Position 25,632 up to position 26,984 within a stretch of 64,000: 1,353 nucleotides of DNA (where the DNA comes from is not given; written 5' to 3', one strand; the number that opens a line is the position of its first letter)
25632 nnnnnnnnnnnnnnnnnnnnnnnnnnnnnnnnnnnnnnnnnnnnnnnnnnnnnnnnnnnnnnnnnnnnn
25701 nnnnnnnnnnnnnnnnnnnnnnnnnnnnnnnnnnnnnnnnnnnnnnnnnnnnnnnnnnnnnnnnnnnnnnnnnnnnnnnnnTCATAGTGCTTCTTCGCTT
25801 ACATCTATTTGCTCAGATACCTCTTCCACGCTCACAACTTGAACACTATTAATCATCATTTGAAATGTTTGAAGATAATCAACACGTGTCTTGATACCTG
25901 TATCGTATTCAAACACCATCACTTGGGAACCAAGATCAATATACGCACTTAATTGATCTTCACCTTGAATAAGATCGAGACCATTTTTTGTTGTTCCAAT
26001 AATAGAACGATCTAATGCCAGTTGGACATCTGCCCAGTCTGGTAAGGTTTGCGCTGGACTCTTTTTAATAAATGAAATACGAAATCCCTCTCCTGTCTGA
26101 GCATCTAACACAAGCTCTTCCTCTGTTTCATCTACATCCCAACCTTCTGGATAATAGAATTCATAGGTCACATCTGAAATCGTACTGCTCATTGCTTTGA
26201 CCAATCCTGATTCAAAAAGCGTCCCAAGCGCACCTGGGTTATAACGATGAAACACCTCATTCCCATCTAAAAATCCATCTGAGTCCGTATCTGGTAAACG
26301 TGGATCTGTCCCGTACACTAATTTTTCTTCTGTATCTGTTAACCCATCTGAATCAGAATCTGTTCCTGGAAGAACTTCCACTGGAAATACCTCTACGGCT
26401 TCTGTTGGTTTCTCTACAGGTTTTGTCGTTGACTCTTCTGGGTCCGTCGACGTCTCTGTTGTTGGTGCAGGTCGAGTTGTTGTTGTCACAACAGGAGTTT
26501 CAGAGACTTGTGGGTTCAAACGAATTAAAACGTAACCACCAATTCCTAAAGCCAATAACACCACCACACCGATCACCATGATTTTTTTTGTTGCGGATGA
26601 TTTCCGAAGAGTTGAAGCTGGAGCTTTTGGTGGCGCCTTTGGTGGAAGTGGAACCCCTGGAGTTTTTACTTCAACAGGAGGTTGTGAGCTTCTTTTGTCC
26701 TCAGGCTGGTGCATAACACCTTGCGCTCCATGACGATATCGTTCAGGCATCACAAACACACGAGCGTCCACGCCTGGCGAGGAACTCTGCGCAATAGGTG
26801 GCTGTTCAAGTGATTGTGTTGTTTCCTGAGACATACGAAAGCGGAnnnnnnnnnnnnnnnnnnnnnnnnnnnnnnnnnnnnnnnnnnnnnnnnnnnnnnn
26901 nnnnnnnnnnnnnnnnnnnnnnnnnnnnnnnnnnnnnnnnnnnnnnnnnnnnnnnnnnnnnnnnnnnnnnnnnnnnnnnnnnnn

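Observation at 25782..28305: Three tandem bitopic paralogs sharing a conserved TSP3-like Ca-binding C-terminal motif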

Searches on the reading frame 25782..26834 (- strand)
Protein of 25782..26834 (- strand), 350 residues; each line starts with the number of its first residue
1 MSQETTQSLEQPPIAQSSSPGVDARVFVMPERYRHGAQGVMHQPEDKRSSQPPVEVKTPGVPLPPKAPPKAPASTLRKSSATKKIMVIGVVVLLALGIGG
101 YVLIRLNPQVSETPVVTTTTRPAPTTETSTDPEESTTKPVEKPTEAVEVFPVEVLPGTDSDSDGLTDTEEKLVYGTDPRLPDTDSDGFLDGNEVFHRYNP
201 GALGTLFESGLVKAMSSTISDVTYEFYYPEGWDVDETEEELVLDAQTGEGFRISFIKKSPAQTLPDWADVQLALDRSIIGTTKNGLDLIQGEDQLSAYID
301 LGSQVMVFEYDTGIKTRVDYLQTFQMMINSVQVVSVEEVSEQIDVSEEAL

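Call 3: search_protein_families(library=pfam, proteins=[window:25782-26834:-], max_evalue=1)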
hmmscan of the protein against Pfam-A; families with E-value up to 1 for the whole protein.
window:25782-26834:- (350 aa): 1 family
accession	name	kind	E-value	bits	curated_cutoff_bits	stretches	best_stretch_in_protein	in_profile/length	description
PF18884.5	TSP3_bac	-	2.4e-05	24.5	25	1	159-178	1-19/22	Bacterial TSP3 repeat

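Call 4: search_protein_families(library=ncbifam, proteins=[window:25782-26834:-], max_evalue=1)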
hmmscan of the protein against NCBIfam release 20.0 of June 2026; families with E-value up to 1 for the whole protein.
window:25782-26834:- (350 aa): 4 families
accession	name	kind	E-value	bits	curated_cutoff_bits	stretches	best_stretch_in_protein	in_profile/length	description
NF033765.2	gliding_CglD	equivalog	0.00045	18.1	400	1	158-194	206-241/1124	adventurous gliding motility lipoprotein CglD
NF005411.0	PRK06975.1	equivalog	0.0056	15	414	1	39-134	283-378/660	fused uroporphyrinogen-III synthase HemD/membrane protein HemX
NF033761.1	gliding_GltJ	equivalog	0.0067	15.6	450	1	16-146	305-437/671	adventurous gliding motility protein GltJ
NF040486.1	SrfA_fam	subfamily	0.65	9.3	150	1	35-148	175-286/438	SrfA family protein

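Call 16: find_homologous_proteins(query=window:25782-26834:-, max_evalue=0.001)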
Query window:25782-26834:- (350 aa): 631 proteins with E <= 0.001 among 6050 candidates; the best 120 are listed.
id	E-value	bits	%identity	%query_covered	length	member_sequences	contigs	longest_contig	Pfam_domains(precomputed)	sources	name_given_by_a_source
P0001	1.7e-224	762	100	100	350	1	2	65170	-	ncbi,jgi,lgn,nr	ncbi:hypothetical protein HQ487_03815 [Candidatus Uhrbacteria bacterium]|nr:hypothetical protein [Ca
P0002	1.9e-144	499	66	94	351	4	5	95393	-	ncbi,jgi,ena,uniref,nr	ncbi:hypothetical protein COV05_02985 [Candidatus Uhrbacteria bacterium CG10_big_fil_rev_8_21_14_0_1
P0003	8.4e-138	477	64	95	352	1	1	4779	PF18884.6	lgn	-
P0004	2.6e-129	449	60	100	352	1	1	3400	-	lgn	-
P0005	7.5e-107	376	58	92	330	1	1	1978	-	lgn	-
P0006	6.5e-105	369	51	95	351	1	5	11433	-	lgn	-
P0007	7.6e-105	369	52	97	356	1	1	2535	-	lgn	-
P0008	4.4e-104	367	52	98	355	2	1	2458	-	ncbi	-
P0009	1.1e-103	365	56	96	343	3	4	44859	-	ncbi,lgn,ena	-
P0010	4.1e-103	363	52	95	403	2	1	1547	-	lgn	-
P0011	5.8e-102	360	53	97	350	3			-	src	-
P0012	1.8e-101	358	50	97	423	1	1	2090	-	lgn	-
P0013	2.0e-101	358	52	95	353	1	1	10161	PF18884.6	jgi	jgi:hypothetical protein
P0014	2.6e-101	357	55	97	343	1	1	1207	-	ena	-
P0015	3.3e-101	357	51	95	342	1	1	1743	-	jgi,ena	-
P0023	5.0e-98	347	51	95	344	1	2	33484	PF18884.6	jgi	jgi:hypothetical protein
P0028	4.4e-95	337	59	52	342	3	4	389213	PF18884.6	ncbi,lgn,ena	ncbi:MAG: hypothetical protein AAB413_05200 [Patescibacteria group bacterium]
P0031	1.6e-94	335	52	94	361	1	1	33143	PF18884.6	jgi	jgi:hypothetical protein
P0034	1.6e-93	332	51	90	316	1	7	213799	PF18884.6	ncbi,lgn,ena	-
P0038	6.1e-88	313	44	95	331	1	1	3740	PF18884.6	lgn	-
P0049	4.9e-81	291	47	95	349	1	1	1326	PF18884.6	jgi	jgi:uncharacterized membrane protein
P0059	5.6e-68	248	41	94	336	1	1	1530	PF18884.6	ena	-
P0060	7.7e-68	247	42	88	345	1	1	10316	PF18884.6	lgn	-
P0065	3.7e-66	242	40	92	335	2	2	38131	PF18884.6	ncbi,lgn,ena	-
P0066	1.2e-65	240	45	73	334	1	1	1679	PF27998.1,PF18884.6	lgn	-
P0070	3.4e-64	235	43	92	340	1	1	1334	PF18884.6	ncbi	-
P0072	3.8e-64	235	41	89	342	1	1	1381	PF18884.6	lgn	-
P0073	4.9e-64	235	40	93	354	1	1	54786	PF18884.6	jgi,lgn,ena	-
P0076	1.6e-63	233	41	95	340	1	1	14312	PF18884.6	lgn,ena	-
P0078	1.9e-63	233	52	52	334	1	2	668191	-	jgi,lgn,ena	jgi:hypothetical protein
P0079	5.3e-63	232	41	93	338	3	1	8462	PF18884.6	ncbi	-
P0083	5.8e-62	228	38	94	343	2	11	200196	-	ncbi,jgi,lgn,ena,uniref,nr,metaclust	ncbi:hypothetical protein A2348_00920 [Candidatus Uhrbacteria bacterium RIFOXYB12_FULL_58_10]|uniref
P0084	1.0e-61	227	50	52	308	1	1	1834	-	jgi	jgi:cytoskeletal protein RodZ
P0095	2.6e-60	223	41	91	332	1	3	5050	PF18884.6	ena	-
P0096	2.6e-60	223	42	93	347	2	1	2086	PF18884.6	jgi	jgi:hypothetical protein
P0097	4.8e-60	222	39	92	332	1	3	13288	PF18884.6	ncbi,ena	-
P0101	2.4e-59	219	39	92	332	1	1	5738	PF18884.6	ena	-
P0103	3.0e-59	219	38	95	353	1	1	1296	PF18884.6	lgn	-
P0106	6.2e-59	218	40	95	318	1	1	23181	PF18884.6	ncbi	-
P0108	9.3e-59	218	38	93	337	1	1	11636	PF18884.6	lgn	-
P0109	1.2e-58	217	41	94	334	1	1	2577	PF18884.6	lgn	-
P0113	1.9e-58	217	38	94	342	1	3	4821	PF18884.6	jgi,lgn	-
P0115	2.8e-58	216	40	92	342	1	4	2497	PF18884.6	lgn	-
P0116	2.9e-58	216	40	88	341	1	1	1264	PF18884.6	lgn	-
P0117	4.6e-58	215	40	94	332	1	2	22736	PF18884.6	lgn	-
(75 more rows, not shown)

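Call 17: find_encoding_contigs(protein=P0002, flank=10000, max_places=2)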
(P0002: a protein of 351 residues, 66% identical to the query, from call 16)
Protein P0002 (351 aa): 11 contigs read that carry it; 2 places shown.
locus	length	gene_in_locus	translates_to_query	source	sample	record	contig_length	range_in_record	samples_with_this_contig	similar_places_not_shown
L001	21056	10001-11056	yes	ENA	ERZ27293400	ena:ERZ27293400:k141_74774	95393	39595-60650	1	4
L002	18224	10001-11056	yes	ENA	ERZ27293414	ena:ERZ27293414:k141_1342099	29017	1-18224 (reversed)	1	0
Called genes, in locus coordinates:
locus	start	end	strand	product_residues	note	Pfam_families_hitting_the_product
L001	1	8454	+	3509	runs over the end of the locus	PF18895:T4SS_pilin, PF01833:TIG (faint), PF13205:Big_5 (weak)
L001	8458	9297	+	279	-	PF18884:TSP3_bac (weak)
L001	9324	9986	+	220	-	PF18884:TSP3_bac (faint)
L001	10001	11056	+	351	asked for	-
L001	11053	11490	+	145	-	PF02130:YbeY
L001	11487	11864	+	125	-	PF01219:DAGK_prokar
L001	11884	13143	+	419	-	PF11104:PilM_2 (faint), PF02491:SHS2_FTSA, PF06723:MreB_Mbl, PF14450:FtsA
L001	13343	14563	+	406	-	PF00091:Tubulin, PF12327:FtsZ_C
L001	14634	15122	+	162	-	PF22811:Zn_ribbon_NrdR, PF03477:ATP-cone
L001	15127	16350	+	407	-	PF00089:Trypsin, PF13365:Trypsin_2, PF13180:PDZ_2, PF17820:PDZ_6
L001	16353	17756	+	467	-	PF00224:PK, PF02887:PK_C (weak)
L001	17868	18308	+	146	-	-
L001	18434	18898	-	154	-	PF00041:fn3 (weak)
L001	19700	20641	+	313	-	PF01636:APH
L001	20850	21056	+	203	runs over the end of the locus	-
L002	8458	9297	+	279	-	PF18884:TSP3_bac (weak)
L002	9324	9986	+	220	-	PF18884:TSP3_bac (faint)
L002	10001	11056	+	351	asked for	-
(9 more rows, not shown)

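Call 18: find_encoding_contigs(protein=P0083, flank=10000, max_places=2)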
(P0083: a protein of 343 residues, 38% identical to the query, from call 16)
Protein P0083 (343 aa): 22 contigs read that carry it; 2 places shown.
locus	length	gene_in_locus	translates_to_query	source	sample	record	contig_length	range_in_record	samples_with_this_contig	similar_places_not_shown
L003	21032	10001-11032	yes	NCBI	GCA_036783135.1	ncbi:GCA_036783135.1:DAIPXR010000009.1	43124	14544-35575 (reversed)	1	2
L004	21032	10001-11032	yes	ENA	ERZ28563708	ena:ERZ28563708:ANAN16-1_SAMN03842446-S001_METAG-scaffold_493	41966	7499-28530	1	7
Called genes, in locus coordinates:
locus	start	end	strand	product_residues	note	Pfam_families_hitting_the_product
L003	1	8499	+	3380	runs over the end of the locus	PF18895:T4SS_pilin, PF13205:Big_5 (weak), PF17957:Big_7 (weak), PF01833:TIG (weak), PF13205:Big_5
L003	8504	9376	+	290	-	PF18884:TSP3_bac (weak)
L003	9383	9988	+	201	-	-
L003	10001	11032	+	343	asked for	-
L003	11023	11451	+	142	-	PF02130:YbeY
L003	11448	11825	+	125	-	PF01219:DAGK_prokar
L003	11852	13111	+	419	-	PF11104:PilM_2 (faint), PF02491:SHS2_FTSA, PF06723:MreB_Mbl, PF14450:FtsA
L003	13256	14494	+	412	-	PF00091:Tubulin, PF12327:FtsZ_C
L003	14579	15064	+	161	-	PF22811:Zn_ribbon_NrdR, PF03477:ATP-cone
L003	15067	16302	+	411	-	PF00089:Trypsin, PF10459:Peptidase_S46 (faint), PF13365:Trypsin_2, PF13180:PDZ_2, PF17820:PDZ_6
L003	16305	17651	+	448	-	PF00224:PK, PF02887:PK_C (weak)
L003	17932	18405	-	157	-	-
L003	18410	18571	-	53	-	-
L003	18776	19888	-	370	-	-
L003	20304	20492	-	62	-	-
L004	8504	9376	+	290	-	PF18884:TSP3_bac (weak)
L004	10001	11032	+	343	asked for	-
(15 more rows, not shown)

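Call 19: find_encoding_contigs(protein=P0078, flank=10000, max_places=2)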
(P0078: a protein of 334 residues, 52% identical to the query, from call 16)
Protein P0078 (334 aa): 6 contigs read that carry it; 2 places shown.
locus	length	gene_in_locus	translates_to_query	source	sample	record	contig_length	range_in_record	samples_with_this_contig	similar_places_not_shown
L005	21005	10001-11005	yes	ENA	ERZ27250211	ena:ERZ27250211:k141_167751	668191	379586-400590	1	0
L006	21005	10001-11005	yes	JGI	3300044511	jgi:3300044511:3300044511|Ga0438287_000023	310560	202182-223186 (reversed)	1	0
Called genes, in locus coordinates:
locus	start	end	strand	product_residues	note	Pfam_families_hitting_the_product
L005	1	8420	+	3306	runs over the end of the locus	PF18895:T4SS_pilin (weak), PF01833:TIG (faint), PF13948:DUF4215 (faint), PF13205:Big_5 (weak), PF00092:VWA (weak), PF13519:VWA_2 (weak)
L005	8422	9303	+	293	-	PF18884:TSP3_bac (weak)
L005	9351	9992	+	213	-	-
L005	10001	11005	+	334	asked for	-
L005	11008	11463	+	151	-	PF02130:YbeY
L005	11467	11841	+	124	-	PF01219:DAGK_prokar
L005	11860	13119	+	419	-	PF11104:PilM_2 (faint), PF02491:SHS2_FTSA, PF06723:MreB_Mbl, PF14450:FtsA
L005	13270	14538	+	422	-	PF00091:Tubulin, PF12327:FtsZ_C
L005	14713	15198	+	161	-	PF22811:Zn_ribbon_NrdR, PF03477:ATP-cone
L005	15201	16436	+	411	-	PF10459:Peptidase_S46 (faint), PF00089:Trypsin, PF13365:Trypsin_2, PF13180:PDZ_2, PF17820:PDZ_6 (weak)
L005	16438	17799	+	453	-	PF00224:PK, PF02887:PK_C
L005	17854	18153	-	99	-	-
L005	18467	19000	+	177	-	PF13473:Cupredoxin_1 (weak)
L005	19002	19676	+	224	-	PF01794:Ferric_reduct (weak)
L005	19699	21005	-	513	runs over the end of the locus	-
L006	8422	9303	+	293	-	PF18884:TSP3_bac (weak)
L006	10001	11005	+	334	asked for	-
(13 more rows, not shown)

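Call 32: predict_structure(alignment_id=A2)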
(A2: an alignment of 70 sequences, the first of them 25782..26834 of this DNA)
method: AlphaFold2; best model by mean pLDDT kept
length: 350 residues; sequences in the alignment: 70
mean_pLDDT: 76.8   pTM: 0.60
mean pLDDT of the five models: 76.8, 76.5, 76.4, 75.8, 74.8
residues with pLDDT >= 90: 121; 70-90: 89; 50-70: 119; < 50: 21
segments of 3 or more residues with pLDDT < 50: 131-135
pLDDT, mean of each block of 10 residues (from residue 1): 52 55 57 57 62 62 66 54 82 93 82 60 52 56 77 78 77 79 57 60 78 94 95 95 94 97 97 93 95 95 97 88 92 90 69
secondary structure, 60 per line:
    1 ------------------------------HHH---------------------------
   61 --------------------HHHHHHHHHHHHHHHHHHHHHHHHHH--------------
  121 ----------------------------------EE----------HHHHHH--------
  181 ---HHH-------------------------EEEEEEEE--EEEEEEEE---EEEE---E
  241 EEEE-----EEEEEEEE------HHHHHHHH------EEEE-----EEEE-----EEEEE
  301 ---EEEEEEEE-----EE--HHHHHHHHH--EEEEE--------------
elements in order: H81-106 H167-172 E212-219 E222-229 E233-236 E240-244 E250-257 H264-271 E278-281 E287-290 E296-300 E304-311 H321-329 E332-336

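Call 37: fold_search(model_id=the predicted structure, library=pdb)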
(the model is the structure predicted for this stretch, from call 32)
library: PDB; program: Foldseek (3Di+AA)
matches with E <= 10: 1112; with E <= 0.001: 3
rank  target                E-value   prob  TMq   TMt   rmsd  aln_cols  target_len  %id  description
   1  2lnj_MODEL_1_A        1.3e-04  1.00  0.26  0.49   6.1       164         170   16  Solution Structure of Cyanobacterial PsbP (CyanoP) from Synechocystis sp. PCC 6803 (released 2012-06-06)
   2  2xb3                  4.6e-04  1.00  0.27  0.54   6.4       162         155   14  The Structure of Cyanobacterial PsbP (released 2010-08-25)
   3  3wa5_B                8.7e-04  0.99  0.20  0.45  10.0       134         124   12  Crystal Structure of type VI peptidoglycan muramidase effector Tse3 in complex with its cognate immunity protein Tsi3 (released 2013-10-02)
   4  9grx_0                3.5e-03  1.00  0.26  0.51   5.5       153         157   10  NDH-PSI-LHCI supercomplex from S. oleracea (released 2025-02-12)
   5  3hlz_A                3.5e-03  1.00  0.23  0.29   9.1       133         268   10  Crystal structure of BT_1490 (NP_810393.1) from BACTEROIDES THETAIOTAOMICRON VPI-5482 at 1.50 A resolution (released 2009-06-16)
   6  3hlz_B                3.5e-03  1.00  0.22  0.28   9.4       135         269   11  Crystal structure of BT_1490 (NP_810393.1) from BACTEROIDES THETAIOTAOMICRON VPI-5482 at 1.50 A resolution (released 2009-06-16)
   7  4luq_D                3.5e-03  0.98  0.20  0.46  10.0       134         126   13  Crystal structure of virulence effector Tse3 in complex with neutralizer Tsi3 (released 2013-09-18)
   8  4luq_C                5.6e-03  0.97  0.20  0.46  10.0       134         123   13  Crystal structure of virulence effector Tse3 in complex with neutralizer Tsi3 (released 2013-09-18)
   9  8z9d_P                1.1e-02  0.98  0.22  0.36   8.1       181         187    8  cryo-EM structure of PSII-LHCII megacomplex from spinach (released 2024-11-13)
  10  4n80_B                1.3e-02  0.90  0.20  0.45  10.0       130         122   12  Crystal structure of Tse3-Tsi3 complex (released 2014-04-23)
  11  7wff_f                1.5e-02  0.99  0.25  0.50   6.6       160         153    9  Subcomplexes B,M and L in the Cylic electron transfer supercomplex NDH-PSI from Arabidopsis (released 2022-03-16)
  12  6kac_P                1.5e-02  0.97  0.22  0.37   7.6       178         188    9  Cryo-EM structure of the C2S2-type PSII-LHCII supercomplex from Chlamydomonas reihardtii (released 2019-10-23)
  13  7amv_K                2.2e-02  0.38  0.13  0.07  19.6       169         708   11  Atomic structure of the poxvirus transcription pre-initiation complex in the initially melted state (released 2021-10-06)
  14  4n7s_B                3.0e-02  0.84  0.20  0.45   9.3       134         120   11  Crystal structure of Tse3-Tsi3 complex with Zinc ion (released 2014-04-23)
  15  6xrr_H                6.0e-02  0.75  0.19  0.42  11.3       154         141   16  Structure of SciW bound to the Rhs1 Transmembrane Domain from Salmonella typhimurium (released 2020-12-30)
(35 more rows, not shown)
